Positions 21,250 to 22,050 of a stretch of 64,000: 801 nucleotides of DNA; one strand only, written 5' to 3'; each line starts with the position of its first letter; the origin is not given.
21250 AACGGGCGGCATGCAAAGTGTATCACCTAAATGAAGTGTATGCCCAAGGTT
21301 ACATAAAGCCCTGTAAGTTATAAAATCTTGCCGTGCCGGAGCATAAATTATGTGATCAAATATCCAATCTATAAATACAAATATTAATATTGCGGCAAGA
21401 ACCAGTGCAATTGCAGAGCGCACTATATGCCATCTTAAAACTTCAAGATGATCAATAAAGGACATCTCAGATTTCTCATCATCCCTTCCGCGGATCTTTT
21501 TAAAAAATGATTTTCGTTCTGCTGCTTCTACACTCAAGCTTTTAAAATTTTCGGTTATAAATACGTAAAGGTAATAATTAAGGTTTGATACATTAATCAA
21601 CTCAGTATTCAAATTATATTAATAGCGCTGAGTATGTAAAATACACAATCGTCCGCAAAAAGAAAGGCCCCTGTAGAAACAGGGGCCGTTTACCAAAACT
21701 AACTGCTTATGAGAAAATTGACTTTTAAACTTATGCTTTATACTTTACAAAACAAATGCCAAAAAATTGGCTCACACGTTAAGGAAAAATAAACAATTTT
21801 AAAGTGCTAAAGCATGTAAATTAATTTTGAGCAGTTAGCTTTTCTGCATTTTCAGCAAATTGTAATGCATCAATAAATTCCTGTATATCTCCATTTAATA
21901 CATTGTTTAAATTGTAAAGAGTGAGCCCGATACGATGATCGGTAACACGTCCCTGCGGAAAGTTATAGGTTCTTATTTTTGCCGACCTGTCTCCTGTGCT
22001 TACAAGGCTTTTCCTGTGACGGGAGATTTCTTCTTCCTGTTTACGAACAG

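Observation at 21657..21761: Candidate sigma54-dependent small RNA between prfA and tatC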

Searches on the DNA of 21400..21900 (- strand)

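Call 4: search_rna_families(source=window, start=21400, end=21900, threshold=evalue, max_evalue=10, show_alignments=3)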
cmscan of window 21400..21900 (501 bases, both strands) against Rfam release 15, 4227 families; matches with E-value up to 10: 13.
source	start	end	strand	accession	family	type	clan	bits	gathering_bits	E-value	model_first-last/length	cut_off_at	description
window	21585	21697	+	RF02073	STnc260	Gene; sRNA;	-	22.3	100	0.56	1-176/176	no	Salmonella enterica sRNA STnc260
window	21611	21694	+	RF02449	ncr1015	Gene; sRNA;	-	17.3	60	9.4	1-121/121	no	Bacillus sRNA ncr1015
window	21554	21656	+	RF02079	STnc180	Gene; sRNA;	-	16.4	50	0.82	1-208/208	no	Enterobacterial sRNA STnc180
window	21807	21852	+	RF00344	snoZ267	Gene; snRNA; snoRNA; CD-box;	-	16.3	43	3.1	1-73/73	no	Small nucleolar RNA Z267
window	21651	21707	-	RF00519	suhB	Gene; sRNA;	CL00108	16.2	41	0.86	1-77/77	no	Makes More Granules Regulator RNA (mmgR)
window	21661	21756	+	RF02839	Ref66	Gene; antisense;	-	16.2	92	1.4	1-120/120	no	Enterococcus sRNA 66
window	21475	21660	-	RF04318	idnO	Cis-reg;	-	16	100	7.1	1-206/206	no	idnO ncRNA motif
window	21484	21571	+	RF00273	SNORD59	Gene; snRNA; snoRNA; CD-box;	CL00065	15.7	45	3.4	1-73/73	no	Small nucleolar RNA SNORD59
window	21443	21487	-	RF00145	snoZ105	Gene; snRNA; snoRNA; CD-box;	-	15.3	45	8.6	1-72/72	no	Small nucleolar RNA Z105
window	21846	21869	-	RF04103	mir-8356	Gene; miRNA;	-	15.1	70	7.3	20-43/65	no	mir-8356 microRNA precursor family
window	21459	21486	-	RF00095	snoPyro_CD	Gene; snRNA; snoRNA; CD-box;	CL00132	13.9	45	3.7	1-58/58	no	Pyrococcus C/D box small nucleolar RNA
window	21790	21866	+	RF00051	mir-17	Gene; miRNA;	-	12.9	49.5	7.7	1-80/80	no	mir-17 microRNA precursor family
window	21685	21771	-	RF01845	enod40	Gene;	-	10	45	6.1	105-218/263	no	Early nodulin 40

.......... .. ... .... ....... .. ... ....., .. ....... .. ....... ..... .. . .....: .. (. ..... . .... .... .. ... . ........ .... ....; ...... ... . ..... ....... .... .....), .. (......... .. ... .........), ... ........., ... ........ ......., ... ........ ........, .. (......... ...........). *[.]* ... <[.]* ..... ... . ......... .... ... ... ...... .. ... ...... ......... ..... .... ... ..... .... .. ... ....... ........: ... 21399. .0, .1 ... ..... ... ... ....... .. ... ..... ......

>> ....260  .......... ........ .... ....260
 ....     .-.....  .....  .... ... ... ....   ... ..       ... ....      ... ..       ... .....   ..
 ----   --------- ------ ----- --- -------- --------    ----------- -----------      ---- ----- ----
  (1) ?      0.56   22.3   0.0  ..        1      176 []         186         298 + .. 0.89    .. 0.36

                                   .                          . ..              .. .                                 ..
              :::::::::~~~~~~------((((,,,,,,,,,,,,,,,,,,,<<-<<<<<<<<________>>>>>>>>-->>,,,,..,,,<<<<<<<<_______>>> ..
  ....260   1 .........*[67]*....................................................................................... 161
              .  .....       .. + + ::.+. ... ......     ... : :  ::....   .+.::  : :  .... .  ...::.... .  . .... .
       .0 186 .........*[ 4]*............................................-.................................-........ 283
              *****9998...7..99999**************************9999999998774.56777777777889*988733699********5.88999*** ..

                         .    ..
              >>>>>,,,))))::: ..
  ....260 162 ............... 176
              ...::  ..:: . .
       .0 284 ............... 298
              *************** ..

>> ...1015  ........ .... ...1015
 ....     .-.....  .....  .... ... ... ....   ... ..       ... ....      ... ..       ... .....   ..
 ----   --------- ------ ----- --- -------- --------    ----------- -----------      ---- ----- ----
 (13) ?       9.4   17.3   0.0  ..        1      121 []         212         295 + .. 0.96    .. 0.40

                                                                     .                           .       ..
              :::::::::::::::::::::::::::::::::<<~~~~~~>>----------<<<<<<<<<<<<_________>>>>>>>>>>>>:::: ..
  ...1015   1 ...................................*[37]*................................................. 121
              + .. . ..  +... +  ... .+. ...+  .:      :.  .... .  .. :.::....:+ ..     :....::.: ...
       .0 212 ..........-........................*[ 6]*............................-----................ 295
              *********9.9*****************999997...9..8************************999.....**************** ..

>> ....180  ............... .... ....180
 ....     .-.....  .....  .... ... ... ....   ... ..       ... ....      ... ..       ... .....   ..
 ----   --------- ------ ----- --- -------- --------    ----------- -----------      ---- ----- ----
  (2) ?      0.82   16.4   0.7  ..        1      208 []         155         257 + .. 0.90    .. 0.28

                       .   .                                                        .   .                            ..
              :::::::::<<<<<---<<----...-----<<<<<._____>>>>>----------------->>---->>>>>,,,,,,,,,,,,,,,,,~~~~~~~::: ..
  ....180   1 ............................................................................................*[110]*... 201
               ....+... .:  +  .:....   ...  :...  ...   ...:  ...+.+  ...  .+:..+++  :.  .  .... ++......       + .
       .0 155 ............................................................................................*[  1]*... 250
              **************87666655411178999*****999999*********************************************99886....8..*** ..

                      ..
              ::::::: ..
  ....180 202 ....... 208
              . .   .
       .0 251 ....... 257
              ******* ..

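Call 39: build_rna_model(alignment_id=A1, structure=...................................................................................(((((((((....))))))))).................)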
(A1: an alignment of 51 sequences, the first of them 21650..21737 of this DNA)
Model R1 built from alignment A1 (51 sequences, 122 columns); structure: as given.
model positions 97; base pairs 9; branch points 0; effective number of sequences 2.22; information 0.59 bits per position. Calibrated on 0.2 Mb of random sequence (short: E-values are rough).
structure used (alignment columns):
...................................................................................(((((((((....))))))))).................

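Call 40: search_with_rna_model(model_id=R1, sources=[window, L001, L002, L003, L004, L005, L006, L007, L008, L009, L010, L011, L012, L013, L014, L015, L016, L017, L018, L019, L020, L021, L022, L023, L024, L025, L026, L027, L028, L029, L030, L031, L032, L033, L034, L035, L036, L037, L038, L039, L040, L041, L042, L043, L044, L045, L046, L047, L048, L049, L050, L051, L052, L053, L054, L055, L056, L057, L058, L059, L060, L061, L062, L063, L064, L065, L066, L067, L068, L069, L070, L071, L072, L073, L074, L075, L076, L077, L078, L079, L080], max_evalue=1)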
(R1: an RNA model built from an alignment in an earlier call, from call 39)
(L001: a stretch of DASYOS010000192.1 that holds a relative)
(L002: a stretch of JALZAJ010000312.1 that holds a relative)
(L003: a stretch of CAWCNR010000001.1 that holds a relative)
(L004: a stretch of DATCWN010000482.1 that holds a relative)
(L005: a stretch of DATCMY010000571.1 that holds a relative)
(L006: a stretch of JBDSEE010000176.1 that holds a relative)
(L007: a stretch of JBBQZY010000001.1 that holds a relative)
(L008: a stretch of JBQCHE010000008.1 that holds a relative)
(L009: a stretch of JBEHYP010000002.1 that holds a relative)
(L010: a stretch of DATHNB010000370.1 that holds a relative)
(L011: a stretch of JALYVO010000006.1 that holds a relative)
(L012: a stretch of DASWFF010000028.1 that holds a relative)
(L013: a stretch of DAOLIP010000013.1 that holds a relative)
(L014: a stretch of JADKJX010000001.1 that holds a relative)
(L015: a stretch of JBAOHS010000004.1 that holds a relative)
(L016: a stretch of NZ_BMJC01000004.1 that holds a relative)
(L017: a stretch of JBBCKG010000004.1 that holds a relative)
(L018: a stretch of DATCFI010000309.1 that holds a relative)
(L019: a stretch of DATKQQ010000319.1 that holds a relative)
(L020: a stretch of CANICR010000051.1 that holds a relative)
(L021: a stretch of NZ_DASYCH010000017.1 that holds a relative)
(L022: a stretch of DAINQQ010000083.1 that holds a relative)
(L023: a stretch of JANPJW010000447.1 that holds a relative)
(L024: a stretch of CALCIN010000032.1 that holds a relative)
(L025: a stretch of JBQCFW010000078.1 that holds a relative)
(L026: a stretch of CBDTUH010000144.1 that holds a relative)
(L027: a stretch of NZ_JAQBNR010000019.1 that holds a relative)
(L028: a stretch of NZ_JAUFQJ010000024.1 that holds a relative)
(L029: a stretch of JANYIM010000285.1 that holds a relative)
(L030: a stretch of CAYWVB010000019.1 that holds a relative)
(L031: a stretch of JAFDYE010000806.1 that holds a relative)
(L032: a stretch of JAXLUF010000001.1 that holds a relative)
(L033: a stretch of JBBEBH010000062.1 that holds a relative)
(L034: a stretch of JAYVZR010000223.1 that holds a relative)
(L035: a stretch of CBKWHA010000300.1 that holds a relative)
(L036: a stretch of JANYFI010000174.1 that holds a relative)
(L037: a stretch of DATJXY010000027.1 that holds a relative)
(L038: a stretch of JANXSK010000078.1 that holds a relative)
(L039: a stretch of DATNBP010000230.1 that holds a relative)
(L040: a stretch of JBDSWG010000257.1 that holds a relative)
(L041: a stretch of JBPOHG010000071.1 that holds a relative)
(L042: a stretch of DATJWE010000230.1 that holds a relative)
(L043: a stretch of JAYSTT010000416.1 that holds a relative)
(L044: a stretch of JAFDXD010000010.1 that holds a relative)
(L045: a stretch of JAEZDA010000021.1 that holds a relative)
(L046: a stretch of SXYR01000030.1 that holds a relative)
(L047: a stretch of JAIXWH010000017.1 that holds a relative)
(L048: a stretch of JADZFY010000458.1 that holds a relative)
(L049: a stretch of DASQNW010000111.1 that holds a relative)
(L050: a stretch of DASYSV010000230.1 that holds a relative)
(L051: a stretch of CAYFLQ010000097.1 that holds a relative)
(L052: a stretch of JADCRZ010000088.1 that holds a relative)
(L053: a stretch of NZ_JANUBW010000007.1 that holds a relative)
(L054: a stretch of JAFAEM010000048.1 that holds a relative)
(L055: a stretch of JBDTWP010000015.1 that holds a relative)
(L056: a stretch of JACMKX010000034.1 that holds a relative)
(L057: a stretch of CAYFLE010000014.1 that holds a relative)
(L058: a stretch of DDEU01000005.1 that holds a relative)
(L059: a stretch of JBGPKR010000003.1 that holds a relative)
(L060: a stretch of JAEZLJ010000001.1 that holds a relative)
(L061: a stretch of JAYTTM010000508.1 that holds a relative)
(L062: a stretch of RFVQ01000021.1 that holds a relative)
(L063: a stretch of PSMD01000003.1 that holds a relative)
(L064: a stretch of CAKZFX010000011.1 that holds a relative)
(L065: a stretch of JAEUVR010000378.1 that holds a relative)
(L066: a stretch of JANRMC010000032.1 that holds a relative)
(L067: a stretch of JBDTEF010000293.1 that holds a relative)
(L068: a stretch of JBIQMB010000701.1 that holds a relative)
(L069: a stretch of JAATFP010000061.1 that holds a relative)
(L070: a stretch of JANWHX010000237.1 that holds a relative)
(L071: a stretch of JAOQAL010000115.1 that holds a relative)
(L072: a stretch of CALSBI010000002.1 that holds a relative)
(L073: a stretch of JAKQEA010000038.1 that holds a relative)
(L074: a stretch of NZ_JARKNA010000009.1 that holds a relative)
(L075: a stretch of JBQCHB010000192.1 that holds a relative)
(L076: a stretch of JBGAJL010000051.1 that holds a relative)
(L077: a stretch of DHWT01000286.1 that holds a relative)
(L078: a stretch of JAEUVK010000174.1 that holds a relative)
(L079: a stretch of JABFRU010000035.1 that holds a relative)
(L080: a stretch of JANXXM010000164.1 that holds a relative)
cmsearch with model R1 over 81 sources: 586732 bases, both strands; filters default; matches with E-value up to 1: 84.
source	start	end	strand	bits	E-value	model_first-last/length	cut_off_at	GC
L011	4186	4282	+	106.1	6.8e-24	1-97/97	no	0.31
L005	2325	2421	+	105.5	9.2e-24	1-97/97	no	0.31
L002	4183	4279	+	104.8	1.4e-23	1-97/97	no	0.3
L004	3656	3752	+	104.6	1.6e-23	1-97/97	no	0.3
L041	4215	4311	+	104.4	1.9e-23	1-97/97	no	0.35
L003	4175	4271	+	104.2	2e-23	1-97/97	no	0.32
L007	5110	5206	+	102.3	6.4e-23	1-97/97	no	0.34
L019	3599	3695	+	102.1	7.2e-23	1-97/97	no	0.31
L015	4228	4325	+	101.1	1.3e-22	1-97/97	no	0.35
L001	4151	4247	+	100.3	2.1e-22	1-97/97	no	0.34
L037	4512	4607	+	99.3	3.8e-22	1-97/97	no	0.35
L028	4976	5072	+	99.1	4.1e-22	1-97/97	no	0.31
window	21650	21747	-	99.1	4.2e-22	1-97/97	no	0.38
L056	6749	6845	+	99.1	4.3e-22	1-97/97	no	0.37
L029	5092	5188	+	98.8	5e-22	1-97/97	no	0.3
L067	4283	4379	+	98.5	5.9e-22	1-97/97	no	0.35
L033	4423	4519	+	98.1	7.8e-22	1-97/97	no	0.3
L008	4219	4315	+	98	7.9e-22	1-97/97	no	0.38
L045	4218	4314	-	97.9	8.4e-22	1-97/97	no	0.36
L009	5092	5188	+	97.9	8.4e-22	1-97/97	no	0.33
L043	5009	5105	+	97.9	8.6e-22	1-97/97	no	0.33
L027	4972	5068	+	97.8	9.2e-22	1-97/97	no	0.32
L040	3993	4089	+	97.5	1.1e-21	1-97/97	no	0.31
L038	4967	5063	+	96.7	1.7e-21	1-97/97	no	0.31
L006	4134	4230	+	96.3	2.2e-21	1-97/97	no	0.34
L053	4627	4722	+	96.1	2.5e-21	1-97/97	no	0.34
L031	1605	1701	+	95.6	3.3e-21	1-97/97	no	0.33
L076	3012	3108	+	95.5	3.6e-21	1-97/97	no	0.34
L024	4408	4503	+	95.1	4.4e-21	1-97/97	no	0.39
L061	4986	5082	+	95.1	4.6e-21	1-97/97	no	0.37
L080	4187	4283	+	94.8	5.3e-21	1-97/97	no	0.36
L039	2191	2287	+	94.4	6.8e-21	1-97/97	no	0.33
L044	4223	4320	+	94.2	7.5e-21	1-97/97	no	0.31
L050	3072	3168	+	94.1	8.3e-21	1-97/97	no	0.36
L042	4616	4712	+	94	8.6e-21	1-97/97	no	0.37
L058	5001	5097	+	93.9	9.4e-21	1-97/97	no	0.37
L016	4466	4562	+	93.7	1e-20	1-97/97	no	0.34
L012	4367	4463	+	93.4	1.2e-20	1-97/97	no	0.37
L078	5153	5248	+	92.9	1.6e-20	1-97/97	no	0.32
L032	5115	5211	+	92.7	1.8e-20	1-97/97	no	0.34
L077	3872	3968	+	92.6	1.9e-20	1-97/97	no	0.38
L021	4447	4543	+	92.4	2.2e-20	1-97/97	no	0.37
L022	4250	4345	+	92.4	2.3e-20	1-97/97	no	0.35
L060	4321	4416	+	92.1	2.7e-20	1-97/97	no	0.33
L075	3497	3592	+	91.7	3.3e-20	1-97/97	no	0.33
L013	4998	5093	+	91.7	3.4e-20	1-97/97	no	0.4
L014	4949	5044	+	91.6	3.6e-20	1-97/97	no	0.36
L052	3111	3206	+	91.5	3.9e-20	1-97/97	no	0.41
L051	4305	4401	+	91.1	4.7e-20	1-97/97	no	0.32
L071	4714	4809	+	91.1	4.8e-20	1-97/97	no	0.35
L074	5101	5196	+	90.9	5.6e-20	1-97/97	no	0.34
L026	4304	4399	+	90.9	5.6e-20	1-97/97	no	0.36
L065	4269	4364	+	90.8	5.7e-20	1-97/97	no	0.38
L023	4833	4930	+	90.8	5.7e-20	1-97/97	no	0.38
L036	4969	5065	+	90.8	5.9e-20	1-97/97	no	0.34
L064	5097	5192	+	90.6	6.4e-20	1-97/97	no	0.32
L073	5211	5306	+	90.5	7e-20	1-97/97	no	0.33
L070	1506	1601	+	89.8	1.1e-19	1-97/97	no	0.34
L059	4385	4480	+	89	1.7e-19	1-97/97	no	0.33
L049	1600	1695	+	88.9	1.8e-19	1-97/97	no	0.36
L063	4253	4348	+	88.8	1.9e-19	1-97/97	no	0.34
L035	2345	2440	+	88.6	2.1e-19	1-97/97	no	0.33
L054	5085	5180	+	87.9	3.2e-19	1-97/97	no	0.35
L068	1342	1438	+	87.6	3.9e-19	1-97/97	no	0.32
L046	4214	4310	+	86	9.9e-19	1-97/97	no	0.34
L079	5033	5128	+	85.9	1e-18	1-97/97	no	0.34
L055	4960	5040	+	82.5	7.7e-18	1-80/97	3'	0.35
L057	4116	4211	+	81.7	1.2e-17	1-97/97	no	0.39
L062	4212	4307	+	81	1.9e-17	1-97/97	no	0.41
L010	4100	4195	+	66.6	9.8e-14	1-97/97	no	0.39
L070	2011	2102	-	23.7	0.011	1-97/97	no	0.34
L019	3642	3722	-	19.5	0.13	1-97/97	no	0.31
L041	4038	4125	+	19.4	0.14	1-97/97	no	0.33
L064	5882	5971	-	19.1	0.17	1-97/97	no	0.32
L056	6641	6721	-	19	0.18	1-97/97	no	0.3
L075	4075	4160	-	18.3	0.26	1-97/97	no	0.31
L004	3699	3781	-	18.1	0.3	1-97/97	no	0.36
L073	4838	4924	+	17.3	0.48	1-97/97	no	0.28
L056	6611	6693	+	17.3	0.5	1-97/97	no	0.35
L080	296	387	-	16.8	0.66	1-97/97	no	0.27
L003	4218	4299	-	16.7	0.68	1-97/97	no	0.33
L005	2368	2448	-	16.5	0.76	1-97/97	no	0.33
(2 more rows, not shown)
